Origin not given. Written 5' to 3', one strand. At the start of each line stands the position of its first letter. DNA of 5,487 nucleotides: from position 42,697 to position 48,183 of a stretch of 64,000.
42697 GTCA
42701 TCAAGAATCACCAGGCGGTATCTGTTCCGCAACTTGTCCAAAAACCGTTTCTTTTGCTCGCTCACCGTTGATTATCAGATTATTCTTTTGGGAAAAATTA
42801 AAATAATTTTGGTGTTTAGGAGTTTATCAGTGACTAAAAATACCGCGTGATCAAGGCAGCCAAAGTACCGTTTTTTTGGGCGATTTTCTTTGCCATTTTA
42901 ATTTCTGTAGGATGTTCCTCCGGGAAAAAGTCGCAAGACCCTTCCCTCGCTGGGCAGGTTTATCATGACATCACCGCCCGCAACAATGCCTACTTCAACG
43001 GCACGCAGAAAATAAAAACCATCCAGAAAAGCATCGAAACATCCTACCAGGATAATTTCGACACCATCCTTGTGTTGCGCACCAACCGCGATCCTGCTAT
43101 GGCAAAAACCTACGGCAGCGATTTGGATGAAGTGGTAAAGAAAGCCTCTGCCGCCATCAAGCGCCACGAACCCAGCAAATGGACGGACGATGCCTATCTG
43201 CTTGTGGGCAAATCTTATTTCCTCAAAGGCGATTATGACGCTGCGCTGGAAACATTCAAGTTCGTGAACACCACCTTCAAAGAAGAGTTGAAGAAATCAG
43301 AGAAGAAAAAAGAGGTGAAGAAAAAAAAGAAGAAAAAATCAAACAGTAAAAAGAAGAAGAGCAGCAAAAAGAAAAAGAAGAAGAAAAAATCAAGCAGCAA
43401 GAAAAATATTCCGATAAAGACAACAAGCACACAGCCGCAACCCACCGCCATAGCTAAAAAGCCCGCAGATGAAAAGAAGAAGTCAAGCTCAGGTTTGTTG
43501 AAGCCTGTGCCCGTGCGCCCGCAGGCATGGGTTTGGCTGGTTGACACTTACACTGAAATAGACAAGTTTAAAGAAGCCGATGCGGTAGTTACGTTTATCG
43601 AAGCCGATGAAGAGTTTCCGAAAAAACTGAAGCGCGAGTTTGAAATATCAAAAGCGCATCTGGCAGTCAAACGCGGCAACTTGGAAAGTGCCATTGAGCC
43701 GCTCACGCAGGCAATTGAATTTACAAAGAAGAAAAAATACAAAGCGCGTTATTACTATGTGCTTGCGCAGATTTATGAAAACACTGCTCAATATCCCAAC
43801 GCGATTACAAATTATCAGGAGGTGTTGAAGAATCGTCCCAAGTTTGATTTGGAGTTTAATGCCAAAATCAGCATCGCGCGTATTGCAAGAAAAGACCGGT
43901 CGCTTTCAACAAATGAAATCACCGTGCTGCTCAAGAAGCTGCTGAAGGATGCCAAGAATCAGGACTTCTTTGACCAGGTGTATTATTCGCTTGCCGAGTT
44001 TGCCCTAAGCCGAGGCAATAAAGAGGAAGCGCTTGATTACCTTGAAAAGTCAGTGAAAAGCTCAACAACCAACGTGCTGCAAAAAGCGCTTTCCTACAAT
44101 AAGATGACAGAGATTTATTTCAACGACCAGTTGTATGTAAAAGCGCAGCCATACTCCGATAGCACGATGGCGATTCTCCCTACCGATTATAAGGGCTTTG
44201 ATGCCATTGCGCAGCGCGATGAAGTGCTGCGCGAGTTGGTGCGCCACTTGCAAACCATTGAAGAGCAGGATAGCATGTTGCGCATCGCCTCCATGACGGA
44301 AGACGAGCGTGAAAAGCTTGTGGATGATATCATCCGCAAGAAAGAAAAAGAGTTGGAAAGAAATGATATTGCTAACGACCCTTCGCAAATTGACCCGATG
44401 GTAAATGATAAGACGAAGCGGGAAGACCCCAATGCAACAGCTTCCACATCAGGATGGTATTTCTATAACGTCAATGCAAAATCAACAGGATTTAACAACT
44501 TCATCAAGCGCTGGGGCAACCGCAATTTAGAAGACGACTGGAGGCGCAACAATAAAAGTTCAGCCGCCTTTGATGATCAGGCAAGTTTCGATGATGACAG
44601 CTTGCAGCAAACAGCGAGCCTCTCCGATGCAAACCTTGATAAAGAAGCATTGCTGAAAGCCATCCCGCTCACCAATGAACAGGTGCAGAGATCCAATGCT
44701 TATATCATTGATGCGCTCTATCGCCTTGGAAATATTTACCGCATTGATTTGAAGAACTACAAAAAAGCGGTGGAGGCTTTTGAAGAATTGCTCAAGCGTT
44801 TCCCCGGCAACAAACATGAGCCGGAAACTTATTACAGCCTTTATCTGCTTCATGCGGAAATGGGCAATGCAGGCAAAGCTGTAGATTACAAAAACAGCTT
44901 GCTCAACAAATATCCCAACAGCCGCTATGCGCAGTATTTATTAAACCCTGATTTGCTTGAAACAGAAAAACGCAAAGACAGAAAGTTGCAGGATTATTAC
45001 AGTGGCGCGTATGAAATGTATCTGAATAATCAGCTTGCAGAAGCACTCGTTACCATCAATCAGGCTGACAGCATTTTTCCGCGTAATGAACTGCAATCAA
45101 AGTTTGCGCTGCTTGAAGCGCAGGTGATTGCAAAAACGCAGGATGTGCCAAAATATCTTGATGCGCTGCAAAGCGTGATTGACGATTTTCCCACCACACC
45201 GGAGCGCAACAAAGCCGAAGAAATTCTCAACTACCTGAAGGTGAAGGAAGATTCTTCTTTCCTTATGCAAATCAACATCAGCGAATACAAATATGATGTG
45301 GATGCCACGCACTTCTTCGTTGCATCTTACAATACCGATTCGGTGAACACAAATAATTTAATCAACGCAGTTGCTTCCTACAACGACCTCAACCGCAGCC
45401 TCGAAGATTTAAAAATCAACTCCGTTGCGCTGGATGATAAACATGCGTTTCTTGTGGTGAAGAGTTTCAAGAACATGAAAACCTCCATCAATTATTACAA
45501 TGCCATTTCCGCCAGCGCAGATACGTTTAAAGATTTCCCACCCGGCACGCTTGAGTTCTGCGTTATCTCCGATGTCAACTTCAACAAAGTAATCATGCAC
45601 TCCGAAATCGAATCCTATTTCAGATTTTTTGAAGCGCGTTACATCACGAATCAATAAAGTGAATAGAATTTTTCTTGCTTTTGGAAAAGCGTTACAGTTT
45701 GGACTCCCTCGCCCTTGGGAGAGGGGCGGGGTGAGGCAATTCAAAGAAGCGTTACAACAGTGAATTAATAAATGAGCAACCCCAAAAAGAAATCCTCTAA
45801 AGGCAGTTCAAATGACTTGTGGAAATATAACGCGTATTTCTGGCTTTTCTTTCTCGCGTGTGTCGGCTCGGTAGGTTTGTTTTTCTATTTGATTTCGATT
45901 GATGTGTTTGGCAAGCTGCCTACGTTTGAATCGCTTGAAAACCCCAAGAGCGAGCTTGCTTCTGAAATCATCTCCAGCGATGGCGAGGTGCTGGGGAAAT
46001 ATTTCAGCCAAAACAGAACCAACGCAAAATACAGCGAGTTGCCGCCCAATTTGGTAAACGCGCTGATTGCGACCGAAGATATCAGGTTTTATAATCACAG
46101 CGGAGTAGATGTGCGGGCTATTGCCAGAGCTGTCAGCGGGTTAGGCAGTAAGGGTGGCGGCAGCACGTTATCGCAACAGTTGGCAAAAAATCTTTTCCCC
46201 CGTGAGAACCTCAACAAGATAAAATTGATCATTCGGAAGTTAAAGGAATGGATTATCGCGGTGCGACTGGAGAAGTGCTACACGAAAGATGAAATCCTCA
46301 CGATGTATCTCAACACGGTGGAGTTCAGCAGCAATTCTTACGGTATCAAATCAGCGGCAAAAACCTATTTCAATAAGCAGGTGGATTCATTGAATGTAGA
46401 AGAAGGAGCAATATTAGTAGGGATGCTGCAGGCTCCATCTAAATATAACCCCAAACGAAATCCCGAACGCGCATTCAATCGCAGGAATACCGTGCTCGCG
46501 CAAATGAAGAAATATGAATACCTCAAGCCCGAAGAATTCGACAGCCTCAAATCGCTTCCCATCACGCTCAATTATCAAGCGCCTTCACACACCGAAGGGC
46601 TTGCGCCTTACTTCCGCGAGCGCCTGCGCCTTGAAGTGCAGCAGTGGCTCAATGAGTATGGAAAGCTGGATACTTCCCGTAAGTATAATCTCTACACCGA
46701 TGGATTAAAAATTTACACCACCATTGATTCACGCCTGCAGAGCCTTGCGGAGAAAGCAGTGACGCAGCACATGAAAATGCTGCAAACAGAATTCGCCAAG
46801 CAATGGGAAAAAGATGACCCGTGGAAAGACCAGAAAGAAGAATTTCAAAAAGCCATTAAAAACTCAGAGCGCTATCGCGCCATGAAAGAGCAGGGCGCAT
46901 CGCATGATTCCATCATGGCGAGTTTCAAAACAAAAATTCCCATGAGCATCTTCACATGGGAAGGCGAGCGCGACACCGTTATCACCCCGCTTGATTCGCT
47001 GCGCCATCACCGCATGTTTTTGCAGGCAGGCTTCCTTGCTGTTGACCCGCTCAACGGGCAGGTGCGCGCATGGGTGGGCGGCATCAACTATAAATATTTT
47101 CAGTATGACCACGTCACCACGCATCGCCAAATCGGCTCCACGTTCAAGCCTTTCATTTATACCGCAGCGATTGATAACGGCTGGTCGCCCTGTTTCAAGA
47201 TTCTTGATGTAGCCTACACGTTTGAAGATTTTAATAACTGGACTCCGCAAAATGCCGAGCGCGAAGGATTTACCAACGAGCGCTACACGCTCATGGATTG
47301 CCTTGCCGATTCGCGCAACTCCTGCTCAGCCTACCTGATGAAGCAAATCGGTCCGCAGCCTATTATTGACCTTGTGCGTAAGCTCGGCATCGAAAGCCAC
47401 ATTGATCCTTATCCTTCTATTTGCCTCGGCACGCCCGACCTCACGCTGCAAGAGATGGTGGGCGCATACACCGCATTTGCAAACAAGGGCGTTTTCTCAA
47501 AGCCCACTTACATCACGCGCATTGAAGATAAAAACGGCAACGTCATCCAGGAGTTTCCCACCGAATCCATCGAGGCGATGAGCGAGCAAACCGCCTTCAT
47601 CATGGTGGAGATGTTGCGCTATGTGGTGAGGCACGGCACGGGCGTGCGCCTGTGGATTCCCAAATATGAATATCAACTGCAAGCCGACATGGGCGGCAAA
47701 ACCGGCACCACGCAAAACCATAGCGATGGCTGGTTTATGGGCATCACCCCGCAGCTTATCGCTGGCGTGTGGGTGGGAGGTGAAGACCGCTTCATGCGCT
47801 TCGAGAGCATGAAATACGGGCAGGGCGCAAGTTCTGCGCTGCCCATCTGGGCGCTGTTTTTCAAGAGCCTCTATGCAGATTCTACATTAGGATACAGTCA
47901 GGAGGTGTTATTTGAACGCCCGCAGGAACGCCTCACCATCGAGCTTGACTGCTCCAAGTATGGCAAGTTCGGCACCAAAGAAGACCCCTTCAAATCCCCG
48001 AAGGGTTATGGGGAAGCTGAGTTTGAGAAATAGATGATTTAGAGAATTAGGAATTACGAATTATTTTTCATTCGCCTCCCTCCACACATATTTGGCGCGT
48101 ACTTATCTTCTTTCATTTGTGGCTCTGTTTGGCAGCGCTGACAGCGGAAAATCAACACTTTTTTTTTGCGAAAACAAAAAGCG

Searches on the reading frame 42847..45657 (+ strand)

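Call 71: search_protein_families(library=pfam, proteins=[window:42847-45657:+])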
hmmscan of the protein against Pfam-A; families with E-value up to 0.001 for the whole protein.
window:42847-45657:+ (936 aa): 15 families
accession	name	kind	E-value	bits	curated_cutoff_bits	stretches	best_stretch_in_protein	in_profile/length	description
PF13181.12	TPR_8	-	2.7e-20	71.2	25.7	1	622-653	2-32/34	Tetratricopeptide repeat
PF13174.12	TPR_6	-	2.1e-18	66.1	26.3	1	622-654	1-32/33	Tetratricopeptide repeat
PF13424.12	TPR_12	-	1.5e-16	60.8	30.1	1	620-687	2-73/77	Tetratricopeptide repeat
PF00515.34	TPR_1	-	3.7e-16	58.6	27.8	0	622-655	2-34/34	Tetratricopeptide repeat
PF07719.23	TPR_2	-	8.9e-16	57.1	27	0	622-655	2-34/34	Tetratricopeptide repeat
PF13428.12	TPR_14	-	8.3e-15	54.3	23.5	0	622-655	2-34/44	Tetratricopeptide repeat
PF13432.12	TPR_16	-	3e-13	50.4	32.7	0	622-655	32-64/65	Tetratricopeptide repeat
PF14559.12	TPR_19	-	1.1e-08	35.7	25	0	634-698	3-64/68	Tetratricopeptide repeat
PF25058.1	ARM_TT21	-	3.5e-08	34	27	0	710-783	53-126/155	Tetratricopeptide repeat protein 21 ARM repeat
PF13176.12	TPR_7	-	6.6e-08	32.5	27.9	0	623-649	1-26/36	Tetratricopeptide repeat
PF02259.29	FAT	-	1.2e-05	25.2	24.2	1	336-414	147-225/343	FAT domain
PF12895.13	ANAPC3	-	2.6e-05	24.9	27.2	0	114-138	24-47/82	Anaphase-promoting complex, cyclosome, subunit 3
PF13374.12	TPR_10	-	8.8e-05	22.8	27.5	0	379-404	5-30/42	Tetratricopeptide repeat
PF06825.17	HSBP1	-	0.00015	21.9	28.6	0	747-783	12-48/51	Heat shock factor binding protein 1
PF13414.12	TPR_11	-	0.00034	20.7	26.8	0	274-311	5-39/42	TPR repeat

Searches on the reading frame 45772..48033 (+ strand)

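Call 71: search_protein_families(library=pfam, proteins=[window:45772-48033:+])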
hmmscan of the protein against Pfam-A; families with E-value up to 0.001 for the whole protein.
window:45772-48033:+ (753 aa): 2 families
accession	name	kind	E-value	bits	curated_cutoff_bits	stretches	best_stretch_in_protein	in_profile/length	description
PF00912.28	Transgly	-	7.2e-60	201.9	27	1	71-246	2-178/178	Transglycosylase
PF00905.27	Transpeptidase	-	4.8e-26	92.1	22.1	1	420-661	2-267/299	Penicillin binding protein transpeptidase domain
